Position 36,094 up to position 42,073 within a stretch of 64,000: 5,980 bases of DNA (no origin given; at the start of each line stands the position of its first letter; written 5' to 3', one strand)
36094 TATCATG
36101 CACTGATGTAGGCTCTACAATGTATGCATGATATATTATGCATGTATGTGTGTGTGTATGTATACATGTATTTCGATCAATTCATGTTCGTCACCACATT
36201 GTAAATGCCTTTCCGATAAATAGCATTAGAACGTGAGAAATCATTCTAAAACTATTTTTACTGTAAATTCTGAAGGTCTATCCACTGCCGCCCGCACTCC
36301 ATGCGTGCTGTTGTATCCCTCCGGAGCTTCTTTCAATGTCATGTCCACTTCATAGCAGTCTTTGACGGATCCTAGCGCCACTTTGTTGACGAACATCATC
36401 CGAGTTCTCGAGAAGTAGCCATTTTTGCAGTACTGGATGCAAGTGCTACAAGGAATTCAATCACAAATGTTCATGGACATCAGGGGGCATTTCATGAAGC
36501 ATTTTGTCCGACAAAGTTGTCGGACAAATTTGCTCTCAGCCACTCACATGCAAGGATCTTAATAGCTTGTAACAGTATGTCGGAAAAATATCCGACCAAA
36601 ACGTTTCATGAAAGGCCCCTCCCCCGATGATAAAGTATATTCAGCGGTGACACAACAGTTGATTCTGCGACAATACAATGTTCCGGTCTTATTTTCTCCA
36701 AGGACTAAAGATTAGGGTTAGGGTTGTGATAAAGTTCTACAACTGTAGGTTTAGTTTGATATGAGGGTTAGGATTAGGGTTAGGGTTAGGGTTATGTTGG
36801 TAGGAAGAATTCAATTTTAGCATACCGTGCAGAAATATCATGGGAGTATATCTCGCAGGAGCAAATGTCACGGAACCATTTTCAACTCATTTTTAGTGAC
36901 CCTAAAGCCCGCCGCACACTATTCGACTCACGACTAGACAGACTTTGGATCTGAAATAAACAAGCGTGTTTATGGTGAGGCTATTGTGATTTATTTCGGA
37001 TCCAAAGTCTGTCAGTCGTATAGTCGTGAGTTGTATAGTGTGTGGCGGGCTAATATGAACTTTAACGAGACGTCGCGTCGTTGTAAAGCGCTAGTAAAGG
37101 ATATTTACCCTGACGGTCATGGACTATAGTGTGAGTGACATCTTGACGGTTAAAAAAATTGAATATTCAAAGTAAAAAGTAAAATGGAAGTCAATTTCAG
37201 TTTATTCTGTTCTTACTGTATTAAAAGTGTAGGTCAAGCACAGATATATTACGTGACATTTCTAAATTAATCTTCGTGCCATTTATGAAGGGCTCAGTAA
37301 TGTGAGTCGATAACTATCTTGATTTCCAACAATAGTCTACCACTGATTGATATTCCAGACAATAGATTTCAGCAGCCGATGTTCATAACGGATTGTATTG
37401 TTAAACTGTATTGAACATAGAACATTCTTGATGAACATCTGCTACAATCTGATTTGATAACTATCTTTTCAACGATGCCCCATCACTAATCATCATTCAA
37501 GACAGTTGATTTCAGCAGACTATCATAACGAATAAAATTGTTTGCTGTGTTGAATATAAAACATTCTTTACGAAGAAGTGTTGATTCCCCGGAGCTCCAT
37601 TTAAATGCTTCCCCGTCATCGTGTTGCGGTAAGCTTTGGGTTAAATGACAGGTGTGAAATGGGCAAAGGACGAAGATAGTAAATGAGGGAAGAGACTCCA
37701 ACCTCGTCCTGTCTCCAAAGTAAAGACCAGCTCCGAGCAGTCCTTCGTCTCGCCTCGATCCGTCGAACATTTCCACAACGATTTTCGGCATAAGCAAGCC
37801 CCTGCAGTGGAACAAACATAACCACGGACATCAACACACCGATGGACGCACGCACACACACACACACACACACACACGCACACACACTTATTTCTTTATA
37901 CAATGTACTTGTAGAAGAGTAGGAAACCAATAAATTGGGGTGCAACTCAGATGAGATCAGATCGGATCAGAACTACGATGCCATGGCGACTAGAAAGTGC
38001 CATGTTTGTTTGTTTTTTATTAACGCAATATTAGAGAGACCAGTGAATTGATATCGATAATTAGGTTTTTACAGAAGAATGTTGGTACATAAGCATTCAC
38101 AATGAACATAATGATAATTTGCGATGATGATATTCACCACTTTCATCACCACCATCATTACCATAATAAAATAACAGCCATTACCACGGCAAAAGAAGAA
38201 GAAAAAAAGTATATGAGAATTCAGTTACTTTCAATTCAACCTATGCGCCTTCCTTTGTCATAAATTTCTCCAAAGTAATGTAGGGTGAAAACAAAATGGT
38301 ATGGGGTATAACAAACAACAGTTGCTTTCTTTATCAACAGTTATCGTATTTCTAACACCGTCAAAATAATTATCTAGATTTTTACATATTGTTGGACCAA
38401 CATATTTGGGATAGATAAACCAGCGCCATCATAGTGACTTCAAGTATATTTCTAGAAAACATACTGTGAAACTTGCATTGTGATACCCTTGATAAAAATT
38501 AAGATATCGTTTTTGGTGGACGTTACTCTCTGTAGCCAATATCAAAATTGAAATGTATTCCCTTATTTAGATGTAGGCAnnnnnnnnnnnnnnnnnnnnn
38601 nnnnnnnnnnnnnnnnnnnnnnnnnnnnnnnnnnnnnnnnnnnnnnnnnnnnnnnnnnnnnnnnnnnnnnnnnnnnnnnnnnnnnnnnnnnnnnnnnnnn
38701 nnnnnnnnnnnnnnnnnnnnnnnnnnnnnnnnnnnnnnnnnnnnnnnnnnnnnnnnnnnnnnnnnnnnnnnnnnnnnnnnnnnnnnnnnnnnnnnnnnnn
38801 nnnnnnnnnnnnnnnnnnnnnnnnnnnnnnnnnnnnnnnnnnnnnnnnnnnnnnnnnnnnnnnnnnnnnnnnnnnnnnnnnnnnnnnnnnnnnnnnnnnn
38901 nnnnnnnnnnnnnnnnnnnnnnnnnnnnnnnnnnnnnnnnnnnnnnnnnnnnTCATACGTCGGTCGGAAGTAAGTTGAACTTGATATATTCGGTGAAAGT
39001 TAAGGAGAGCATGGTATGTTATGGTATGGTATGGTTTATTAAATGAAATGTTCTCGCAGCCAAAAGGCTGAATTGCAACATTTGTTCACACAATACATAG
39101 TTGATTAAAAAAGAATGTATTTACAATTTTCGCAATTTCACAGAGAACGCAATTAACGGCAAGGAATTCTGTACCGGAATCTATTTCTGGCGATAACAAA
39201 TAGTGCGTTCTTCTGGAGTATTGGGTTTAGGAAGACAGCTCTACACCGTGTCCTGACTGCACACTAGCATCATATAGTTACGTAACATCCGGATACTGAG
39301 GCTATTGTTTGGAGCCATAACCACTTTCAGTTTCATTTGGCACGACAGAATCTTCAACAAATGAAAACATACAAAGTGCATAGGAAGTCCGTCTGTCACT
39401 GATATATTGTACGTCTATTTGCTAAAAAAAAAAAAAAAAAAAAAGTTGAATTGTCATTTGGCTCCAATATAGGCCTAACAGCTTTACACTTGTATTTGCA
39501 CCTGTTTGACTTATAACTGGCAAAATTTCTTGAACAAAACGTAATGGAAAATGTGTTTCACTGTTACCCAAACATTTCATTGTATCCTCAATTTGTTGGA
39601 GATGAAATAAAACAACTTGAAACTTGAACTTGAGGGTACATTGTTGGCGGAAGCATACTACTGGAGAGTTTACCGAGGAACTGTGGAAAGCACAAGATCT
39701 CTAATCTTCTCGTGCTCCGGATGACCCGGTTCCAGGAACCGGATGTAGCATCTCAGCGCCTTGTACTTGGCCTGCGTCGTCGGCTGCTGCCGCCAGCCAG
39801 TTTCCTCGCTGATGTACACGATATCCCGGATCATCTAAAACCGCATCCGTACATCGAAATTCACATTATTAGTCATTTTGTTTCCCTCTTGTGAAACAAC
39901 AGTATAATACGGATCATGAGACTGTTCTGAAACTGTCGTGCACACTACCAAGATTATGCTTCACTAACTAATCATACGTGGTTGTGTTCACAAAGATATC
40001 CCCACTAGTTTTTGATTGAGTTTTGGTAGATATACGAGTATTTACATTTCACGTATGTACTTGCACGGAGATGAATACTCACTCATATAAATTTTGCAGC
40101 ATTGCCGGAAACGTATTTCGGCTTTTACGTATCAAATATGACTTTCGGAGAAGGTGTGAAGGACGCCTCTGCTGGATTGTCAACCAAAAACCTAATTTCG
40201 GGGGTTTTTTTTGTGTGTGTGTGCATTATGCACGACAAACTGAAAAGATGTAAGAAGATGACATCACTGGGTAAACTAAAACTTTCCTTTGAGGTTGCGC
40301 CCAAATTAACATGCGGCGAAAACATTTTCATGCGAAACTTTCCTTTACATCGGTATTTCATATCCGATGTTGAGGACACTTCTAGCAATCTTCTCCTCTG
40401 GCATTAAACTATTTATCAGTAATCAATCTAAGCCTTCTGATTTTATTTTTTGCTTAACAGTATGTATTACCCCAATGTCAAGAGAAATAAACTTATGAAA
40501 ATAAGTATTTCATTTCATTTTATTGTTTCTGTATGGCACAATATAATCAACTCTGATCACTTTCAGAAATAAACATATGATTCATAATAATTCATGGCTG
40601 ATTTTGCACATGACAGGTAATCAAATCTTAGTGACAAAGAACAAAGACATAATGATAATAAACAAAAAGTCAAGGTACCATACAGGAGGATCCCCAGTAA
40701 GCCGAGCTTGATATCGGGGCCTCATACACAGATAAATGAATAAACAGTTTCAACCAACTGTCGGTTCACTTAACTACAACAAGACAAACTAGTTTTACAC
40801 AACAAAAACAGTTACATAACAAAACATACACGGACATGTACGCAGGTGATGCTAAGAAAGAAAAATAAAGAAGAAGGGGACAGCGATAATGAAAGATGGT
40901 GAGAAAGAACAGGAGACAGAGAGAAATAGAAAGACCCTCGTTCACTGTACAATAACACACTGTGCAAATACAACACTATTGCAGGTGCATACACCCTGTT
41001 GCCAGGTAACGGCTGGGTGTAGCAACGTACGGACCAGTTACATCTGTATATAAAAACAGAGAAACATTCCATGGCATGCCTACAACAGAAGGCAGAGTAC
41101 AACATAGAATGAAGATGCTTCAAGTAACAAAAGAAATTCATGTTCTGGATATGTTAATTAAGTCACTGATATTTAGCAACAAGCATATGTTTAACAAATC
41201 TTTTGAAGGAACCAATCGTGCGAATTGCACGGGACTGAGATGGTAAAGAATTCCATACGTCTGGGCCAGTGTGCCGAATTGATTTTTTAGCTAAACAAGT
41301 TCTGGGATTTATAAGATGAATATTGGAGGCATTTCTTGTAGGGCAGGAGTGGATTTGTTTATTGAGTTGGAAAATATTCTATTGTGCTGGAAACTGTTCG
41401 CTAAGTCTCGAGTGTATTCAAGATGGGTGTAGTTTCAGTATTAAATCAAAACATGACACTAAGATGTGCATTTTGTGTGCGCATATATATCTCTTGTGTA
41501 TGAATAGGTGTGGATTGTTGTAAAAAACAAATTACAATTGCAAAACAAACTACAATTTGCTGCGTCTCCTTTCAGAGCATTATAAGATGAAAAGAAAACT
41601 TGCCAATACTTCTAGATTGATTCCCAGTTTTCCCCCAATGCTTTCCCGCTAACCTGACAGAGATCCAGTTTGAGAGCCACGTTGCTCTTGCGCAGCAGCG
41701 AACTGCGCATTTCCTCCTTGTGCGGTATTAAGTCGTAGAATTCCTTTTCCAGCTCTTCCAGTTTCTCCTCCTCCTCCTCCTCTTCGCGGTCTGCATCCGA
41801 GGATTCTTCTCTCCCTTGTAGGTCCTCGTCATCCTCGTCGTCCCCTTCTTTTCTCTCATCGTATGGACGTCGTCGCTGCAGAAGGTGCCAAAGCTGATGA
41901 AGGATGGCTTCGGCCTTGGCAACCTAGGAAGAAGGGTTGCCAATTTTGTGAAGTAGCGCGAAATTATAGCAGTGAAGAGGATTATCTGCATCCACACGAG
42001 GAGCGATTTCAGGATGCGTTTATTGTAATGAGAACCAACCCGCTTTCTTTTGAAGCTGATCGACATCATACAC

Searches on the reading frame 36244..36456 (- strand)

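Call 28: search_protein_families(library=pfam, proteins=[window:36244-36456:-], max_evalue=0.01)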
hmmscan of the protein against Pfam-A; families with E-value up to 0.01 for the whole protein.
window:36244-36456:- (71 aa): 1 family
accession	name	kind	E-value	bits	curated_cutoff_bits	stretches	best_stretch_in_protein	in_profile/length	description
PF00644.27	PARP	-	3.2e-07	30.5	26.7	1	4-66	94-154/199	Poly(ADP-ribose) polymerase catalytic domain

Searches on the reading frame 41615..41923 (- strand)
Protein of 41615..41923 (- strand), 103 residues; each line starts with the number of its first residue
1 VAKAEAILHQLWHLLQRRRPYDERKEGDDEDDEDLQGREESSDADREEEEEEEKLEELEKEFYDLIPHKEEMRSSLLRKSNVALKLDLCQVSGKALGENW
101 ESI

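Call 28: search_protein_families(library=pfam, proteins=[window:41615-41923:-], max_evalue=0.01)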
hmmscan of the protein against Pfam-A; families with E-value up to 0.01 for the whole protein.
window:41615-41923:- (103 aa): 1 family
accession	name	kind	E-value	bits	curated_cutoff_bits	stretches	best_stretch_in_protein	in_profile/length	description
PF02877.19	PARP_reg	-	0.0025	18.4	26.8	1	41-85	65-102/135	Poly(ADP-ribose) polymerase, regulatory domain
